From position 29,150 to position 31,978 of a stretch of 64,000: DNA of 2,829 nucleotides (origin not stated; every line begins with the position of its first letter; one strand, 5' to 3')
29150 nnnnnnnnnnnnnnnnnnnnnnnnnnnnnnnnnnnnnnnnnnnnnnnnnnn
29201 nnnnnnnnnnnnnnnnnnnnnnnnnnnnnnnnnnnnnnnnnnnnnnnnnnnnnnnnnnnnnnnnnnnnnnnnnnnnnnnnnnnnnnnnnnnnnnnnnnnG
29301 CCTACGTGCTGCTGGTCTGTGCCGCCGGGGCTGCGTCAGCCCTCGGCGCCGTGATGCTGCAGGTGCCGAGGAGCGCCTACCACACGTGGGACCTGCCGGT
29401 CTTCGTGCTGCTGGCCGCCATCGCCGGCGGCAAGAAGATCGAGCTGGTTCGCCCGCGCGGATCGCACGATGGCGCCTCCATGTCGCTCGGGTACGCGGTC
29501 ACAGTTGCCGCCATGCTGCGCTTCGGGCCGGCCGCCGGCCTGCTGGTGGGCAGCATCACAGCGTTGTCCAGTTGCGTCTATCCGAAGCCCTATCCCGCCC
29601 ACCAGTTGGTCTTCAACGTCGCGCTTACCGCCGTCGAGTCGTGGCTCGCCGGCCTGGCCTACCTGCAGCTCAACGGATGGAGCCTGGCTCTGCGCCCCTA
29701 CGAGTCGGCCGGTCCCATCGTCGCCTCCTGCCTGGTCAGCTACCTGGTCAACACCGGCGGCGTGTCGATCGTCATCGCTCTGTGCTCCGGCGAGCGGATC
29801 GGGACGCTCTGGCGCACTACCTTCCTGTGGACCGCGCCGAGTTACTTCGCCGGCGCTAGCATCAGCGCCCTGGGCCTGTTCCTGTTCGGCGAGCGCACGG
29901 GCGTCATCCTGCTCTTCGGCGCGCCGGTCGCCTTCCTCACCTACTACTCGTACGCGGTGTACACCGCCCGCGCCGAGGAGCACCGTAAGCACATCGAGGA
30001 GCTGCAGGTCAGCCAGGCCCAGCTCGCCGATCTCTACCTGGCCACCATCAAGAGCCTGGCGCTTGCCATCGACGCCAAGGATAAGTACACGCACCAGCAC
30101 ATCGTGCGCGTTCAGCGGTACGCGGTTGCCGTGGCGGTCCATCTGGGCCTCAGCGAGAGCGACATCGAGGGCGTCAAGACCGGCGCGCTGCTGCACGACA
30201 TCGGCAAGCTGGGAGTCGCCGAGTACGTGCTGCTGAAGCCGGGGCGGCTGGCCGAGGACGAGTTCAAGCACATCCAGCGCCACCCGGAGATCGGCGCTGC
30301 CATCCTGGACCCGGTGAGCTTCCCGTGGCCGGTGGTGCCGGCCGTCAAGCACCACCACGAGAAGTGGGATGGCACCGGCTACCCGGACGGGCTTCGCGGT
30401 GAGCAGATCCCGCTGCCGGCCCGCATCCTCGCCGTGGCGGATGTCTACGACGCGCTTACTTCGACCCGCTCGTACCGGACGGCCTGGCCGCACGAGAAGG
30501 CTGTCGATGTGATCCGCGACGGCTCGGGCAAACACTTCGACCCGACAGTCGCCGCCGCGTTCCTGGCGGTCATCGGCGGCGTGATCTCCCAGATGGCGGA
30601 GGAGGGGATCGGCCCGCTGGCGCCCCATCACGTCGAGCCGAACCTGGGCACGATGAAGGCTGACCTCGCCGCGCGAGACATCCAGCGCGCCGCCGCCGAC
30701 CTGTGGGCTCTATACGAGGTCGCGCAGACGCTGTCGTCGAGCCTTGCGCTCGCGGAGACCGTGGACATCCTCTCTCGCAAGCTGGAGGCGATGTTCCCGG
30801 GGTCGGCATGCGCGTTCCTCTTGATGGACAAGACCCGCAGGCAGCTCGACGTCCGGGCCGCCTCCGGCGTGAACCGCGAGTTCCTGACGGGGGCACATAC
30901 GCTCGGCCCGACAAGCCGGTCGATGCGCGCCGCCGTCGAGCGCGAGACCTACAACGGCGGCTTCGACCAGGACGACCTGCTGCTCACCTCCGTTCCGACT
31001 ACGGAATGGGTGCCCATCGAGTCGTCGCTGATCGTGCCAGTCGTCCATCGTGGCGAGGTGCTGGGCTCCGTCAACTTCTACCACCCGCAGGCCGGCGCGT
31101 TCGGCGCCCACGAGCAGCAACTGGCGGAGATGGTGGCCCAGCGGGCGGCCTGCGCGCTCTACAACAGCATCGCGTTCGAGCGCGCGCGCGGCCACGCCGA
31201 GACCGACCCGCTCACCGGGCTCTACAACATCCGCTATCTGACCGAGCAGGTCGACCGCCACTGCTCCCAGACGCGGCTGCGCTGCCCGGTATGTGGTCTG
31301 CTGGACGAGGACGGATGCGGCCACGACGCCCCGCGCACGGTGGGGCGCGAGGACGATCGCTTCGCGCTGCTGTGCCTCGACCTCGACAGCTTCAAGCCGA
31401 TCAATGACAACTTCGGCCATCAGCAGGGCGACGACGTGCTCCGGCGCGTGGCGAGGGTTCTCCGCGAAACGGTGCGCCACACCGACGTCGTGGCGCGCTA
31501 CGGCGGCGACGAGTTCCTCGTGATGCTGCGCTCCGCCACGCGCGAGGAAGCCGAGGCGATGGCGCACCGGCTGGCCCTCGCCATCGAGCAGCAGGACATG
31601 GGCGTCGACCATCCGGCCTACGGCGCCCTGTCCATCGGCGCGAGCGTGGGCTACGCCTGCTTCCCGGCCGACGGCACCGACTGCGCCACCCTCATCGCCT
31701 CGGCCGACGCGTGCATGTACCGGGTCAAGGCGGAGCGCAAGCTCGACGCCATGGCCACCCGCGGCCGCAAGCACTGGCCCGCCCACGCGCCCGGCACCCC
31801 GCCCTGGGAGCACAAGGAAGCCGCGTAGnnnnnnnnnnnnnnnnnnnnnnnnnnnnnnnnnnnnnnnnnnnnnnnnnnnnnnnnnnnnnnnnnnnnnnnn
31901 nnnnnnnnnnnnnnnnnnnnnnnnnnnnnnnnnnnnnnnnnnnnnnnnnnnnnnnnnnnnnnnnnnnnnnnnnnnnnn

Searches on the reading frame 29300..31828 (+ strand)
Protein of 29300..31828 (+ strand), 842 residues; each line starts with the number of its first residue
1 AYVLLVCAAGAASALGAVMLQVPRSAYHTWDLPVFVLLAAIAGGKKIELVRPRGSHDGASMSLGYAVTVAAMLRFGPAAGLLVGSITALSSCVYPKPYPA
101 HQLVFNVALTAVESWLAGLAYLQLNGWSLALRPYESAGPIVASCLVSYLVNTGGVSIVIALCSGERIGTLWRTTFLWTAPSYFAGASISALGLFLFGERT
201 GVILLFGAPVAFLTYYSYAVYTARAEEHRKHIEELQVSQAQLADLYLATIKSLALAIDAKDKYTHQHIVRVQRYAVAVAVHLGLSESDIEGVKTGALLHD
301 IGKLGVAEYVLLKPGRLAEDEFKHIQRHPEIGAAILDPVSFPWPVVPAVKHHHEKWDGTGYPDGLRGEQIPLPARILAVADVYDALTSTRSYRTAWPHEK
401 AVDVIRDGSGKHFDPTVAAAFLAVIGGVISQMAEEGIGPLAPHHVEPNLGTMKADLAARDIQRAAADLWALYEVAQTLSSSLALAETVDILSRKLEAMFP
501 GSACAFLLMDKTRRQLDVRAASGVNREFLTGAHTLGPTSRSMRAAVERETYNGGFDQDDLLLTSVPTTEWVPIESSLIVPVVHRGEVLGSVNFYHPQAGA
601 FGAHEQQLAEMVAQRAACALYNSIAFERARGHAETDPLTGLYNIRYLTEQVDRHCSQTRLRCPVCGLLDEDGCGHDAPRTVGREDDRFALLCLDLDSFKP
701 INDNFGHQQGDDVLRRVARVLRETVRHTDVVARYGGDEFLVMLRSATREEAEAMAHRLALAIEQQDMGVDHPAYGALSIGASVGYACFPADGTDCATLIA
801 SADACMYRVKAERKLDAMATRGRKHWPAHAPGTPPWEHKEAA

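Call 4: search_protein_families(library=pfam, proteins=[window:29300-31828:+], max_evalue=0.1)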
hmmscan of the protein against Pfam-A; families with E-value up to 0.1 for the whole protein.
window:29300-31828:+ (842 aa): 9 families
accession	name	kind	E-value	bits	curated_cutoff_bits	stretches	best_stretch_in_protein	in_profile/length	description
PF00990.26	GGDEF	-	2.3e-37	128.7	23.8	1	683-813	28-158/161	Diguanylate cyclase, GGDEF domain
PF13487.12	HD_5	-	6.8e-36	124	27.2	1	256-417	6-170/170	HD domain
PF01966.28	HD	-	8.9e-22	78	22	1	265-385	2-115/116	HD domain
PF13185.12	GAF_2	-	2.4e-12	47.6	28.6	1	483-620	3-135/136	GAF domain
PF01590.32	GAF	-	3.9e-09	37.6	22.4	1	485-620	3-133/133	GAF domain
PF13492.12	GAF_3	-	5.6e-08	33.7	27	1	484-621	2-128/129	GAF domain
PF08668.18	HDOD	-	0.00058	19.8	22.9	1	263-354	94-195/196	HDOD domain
PF17853.6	GGDEF_2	-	0.0069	17.1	24.5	1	687-764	22-86/116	GGDEF-like domain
PF15714.11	SpoVT_C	-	0.009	16.5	27.5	1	568-614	74-121/128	Stage V sporulation protein T C-terminal, transcription factor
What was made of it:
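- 29282..31828 (+): Divergent HD-GYP / GAF / GGDEF gene. HD_5 at 7e-36, GAF_2 at 2e-12 and GGDEF at 2e-37 (call 4).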
